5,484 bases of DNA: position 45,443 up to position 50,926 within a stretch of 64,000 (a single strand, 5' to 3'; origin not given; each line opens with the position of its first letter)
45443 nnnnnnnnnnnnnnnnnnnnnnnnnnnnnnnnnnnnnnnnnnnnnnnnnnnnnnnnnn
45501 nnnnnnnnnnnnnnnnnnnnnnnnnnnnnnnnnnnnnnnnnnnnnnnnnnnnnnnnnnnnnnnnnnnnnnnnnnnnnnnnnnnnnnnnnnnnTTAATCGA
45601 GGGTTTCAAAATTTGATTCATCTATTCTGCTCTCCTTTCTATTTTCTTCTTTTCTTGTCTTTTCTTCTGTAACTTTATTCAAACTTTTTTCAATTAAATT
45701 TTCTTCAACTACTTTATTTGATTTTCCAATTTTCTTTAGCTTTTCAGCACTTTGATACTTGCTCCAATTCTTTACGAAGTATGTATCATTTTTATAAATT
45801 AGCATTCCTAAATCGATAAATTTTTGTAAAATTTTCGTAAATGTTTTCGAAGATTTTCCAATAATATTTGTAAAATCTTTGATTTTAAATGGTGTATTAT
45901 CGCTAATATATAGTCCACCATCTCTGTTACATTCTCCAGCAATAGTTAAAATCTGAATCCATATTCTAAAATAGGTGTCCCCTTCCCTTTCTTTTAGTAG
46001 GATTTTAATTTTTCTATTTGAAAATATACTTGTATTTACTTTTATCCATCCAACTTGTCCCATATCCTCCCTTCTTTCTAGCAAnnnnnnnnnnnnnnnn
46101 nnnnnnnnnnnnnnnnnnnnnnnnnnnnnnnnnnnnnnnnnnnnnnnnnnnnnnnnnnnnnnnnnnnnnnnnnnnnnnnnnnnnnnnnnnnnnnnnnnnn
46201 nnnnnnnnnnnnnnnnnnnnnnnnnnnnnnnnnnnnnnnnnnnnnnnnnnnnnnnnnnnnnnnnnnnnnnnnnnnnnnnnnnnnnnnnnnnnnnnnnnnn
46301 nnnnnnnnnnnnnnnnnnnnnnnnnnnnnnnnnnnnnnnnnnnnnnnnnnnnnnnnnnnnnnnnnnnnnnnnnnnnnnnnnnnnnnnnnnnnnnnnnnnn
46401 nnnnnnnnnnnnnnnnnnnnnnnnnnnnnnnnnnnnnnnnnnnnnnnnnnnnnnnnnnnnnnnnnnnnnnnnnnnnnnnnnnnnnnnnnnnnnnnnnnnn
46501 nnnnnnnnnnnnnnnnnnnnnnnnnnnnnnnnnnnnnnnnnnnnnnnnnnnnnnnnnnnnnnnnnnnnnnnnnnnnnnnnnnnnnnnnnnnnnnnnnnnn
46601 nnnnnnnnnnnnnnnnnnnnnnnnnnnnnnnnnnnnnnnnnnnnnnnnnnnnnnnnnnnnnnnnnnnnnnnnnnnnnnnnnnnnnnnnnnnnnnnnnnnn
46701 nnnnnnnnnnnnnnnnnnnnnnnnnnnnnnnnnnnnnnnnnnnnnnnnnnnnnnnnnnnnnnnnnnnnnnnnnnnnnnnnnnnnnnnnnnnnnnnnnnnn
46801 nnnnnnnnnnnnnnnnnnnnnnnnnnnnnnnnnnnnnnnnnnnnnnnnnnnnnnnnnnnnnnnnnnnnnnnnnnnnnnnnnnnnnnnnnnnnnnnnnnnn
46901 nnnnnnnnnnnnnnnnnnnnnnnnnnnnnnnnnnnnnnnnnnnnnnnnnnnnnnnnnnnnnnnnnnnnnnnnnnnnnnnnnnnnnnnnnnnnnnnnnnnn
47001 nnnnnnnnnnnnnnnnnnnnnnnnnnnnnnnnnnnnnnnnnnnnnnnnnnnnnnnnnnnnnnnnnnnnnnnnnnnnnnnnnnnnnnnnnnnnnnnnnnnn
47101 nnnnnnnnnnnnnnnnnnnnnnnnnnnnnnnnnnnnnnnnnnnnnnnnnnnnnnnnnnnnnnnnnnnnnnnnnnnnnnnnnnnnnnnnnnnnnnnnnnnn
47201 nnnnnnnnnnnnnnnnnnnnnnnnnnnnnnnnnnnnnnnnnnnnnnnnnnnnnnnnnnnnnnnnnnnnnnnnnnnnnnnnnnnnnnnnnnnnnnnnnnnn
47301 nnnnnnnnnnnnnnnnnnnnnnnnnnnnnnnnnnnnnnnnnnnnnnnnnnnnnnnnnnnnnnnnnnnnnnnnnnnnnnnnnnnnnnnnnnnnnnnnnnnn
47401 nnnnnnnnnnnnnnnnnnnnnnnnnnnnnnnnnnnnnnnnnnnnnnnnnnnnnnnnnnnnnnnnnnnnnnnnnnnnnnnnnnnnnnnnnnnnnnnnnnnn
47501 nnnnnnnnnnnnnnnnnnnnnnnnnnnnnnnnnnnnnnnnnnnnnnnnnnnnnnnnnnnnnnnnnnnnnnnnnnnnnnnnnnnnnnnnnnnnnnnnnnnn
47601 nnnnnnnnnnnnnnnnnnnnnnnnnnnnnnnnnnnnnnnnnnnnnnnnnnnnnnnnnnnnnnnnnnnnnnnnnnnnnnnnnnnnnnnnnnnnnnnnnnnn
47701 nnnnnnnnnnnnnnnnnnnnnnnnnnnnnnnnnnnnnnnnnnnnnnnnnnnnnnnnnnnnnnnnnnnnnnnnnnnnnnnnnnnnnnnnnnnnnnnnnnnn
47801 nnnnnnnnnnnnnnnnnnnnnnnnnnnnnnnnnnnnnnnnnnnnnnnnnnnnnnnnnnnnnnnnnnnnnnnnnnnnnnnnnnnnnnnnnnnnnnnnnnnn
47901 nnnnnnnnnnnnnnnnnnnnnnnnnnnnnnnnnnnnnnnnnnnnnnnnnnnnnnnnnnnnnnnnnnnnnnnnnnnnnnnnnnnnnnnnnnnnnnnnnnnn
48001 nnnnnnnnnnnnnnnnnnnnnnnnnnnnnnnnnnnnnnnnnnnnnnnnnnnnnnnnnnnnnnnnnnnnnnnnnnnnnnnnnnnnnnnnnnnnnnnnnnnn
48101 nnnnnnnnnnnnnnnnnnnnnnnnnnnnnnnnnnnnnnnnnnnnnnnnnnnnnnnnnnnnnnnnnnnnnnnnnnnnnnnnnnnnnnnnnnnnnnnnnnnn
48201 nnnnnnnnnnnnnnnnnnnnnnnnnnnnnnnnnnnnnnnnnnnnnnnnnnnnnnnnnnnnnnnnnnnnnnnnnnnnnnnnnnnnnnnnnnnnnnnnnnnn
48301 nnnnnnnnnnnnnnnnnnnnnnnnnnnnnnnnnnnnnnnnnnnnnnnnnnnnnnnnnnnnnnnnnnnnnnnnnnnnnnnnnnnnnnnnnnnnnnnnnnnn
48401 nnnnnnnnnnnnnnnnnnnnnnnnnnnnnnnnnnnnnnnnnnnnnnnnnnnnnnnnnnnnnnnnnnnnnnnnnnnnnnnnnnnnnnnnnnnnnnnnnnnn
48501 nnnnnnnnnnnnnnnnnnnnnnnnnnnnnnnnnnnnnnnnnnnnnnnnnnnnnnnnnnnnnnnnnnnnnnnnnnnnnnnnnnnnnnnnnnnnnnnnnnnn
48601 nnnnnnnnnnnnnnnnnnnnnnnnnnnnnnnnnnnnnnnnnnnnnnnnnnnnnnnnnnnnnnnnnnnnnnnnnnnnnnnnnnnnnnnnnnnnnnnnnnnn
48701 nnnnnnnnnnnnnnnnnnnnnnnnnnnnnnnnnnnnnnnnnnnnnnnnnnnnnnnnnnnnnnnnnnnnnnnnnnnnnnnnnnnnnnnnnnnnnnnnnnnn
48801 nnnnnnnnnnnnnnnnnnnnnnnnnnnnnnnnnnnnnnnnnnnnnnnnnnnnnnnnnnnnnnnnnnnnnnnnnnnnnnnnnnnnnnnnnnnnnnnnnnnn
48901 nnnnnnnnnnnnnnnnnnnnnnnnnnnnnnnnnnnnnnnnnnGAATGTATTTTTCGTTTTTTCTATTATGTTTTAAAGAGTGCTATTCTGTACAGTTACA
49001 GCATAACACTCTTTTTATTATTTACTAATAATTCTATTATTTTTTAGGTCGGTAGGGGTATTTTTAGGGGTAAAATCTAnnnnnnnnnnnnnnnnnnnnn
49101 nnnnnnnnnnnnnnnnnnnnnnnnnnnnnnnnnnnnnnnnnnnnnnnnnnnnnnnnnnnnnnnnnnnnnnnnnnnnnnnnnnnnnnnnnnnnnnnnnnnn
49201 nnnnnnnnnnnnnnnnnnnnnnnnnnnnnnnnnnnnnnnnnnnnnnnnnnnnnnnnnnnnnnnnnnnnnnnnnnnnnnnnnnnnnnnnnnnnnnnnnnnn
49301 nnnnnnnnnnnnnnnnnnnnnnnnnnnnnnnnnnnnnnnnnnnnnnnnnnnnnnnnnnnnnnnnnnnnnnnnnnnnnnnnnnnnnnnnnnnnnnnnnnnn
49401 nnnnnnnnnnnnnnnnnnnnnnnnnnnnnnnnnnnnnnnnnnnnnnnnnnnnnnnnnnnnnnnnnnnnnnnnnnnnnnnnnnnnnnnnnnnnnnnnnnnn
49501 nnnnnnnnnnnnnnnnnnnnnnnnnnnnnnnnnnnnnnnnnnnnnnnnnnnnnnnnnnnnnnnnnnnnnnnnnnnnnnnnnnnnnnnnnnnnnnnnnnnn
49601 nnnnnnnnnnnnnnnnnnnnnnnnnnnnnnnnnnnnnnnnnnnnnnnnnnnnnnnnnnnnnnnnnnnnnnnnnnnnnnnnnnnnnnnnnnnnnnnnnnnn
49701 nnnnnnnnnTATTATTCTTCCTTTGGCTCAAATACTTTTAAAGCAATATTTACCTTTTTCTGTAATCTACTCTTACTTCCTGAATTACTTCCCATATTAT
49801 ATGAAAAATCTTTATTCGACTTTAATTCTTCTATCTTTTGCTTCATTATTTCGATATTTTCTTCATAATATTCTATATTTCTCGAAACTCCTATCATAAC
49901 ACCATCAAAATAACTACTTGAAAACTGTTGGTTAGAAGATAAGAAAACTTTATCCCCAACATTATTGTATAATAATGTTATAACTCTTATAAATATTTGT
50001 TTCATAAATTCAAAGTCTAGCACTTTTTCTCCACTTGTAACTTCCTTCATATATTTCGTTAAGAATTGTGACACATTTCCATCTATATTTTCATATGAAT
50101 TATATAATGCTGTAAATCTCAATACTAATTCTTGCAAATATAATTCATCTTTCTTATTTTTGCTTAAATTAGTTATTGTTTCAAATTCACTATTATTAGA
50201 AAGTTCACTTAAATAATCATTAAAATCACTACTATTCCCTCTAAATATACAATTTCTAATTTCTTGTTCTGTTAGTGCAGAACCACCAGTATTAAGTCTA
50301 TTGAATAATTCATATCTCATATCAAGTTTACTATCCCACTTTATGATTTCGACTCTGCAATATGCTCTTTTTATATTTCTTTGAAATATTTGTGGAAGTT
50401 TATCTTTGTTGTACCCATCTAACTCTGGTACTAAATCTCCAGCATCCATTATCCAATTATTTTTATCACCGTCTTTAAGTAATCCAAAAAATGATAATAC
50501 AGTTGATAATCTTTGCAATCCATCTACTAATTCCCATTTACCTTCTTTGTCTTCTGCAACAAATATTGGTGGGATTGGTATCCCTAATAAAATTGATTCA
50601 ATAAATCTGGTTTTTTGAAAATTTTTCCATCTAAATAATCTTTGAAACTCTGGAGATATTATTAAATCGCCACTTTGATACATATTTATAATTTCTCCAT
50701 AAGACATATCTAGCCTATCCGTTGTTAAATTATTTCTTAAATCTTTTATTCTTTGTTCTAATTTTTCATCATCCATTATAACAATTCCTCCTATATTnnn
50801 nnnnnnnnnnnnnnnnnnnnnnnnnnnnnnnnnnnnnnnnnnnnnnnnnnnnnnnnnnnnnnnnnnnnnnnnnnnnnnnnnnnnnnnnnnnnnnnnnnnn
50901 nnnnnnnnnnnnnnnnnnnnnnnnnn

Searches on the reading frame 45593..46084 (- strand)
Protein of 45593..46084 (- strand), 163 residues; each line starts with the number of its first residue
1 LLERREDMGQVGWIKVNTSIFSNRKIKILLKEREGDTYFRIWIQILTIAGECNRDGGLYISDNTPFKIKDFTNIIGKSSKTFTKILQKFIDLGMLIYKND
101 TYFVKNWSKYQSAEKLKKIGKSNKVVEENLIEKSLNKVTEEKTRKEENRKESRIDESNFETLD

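Call 43: search_protein_families(library=pfam, proteins=[window:45593-46084:-], max_evalue=0.001)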
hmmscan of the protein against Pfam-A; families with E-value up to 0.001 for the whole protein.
window:45593-46084:- (163 aa): 1 family
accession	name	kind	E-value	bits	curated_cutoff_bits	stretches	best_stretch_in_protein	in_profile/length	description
PF09681.16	Phage_rep_org_N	-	1.5e-22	80.3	23.3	1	13-124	1-113/121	N-terminal phage replisome organiser (Phage_rep_org_N)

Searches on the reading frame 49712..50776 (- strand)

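Call 43: search_protein_families(library=pfam, proteins=[window:49712-50776:-], max_evalue=0.001)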
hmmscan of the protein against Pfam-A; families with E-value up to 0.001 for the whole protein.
window:49712-50776:- (354 aa): 1 family
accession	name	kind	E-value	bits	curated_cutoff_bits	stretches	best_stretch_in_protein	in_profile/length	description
PF03235.19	GmrSD_N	-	3.6e-25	89.7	33.2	1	27-178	2-198/199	GmrSD restriction endonuclease, N-terminal domain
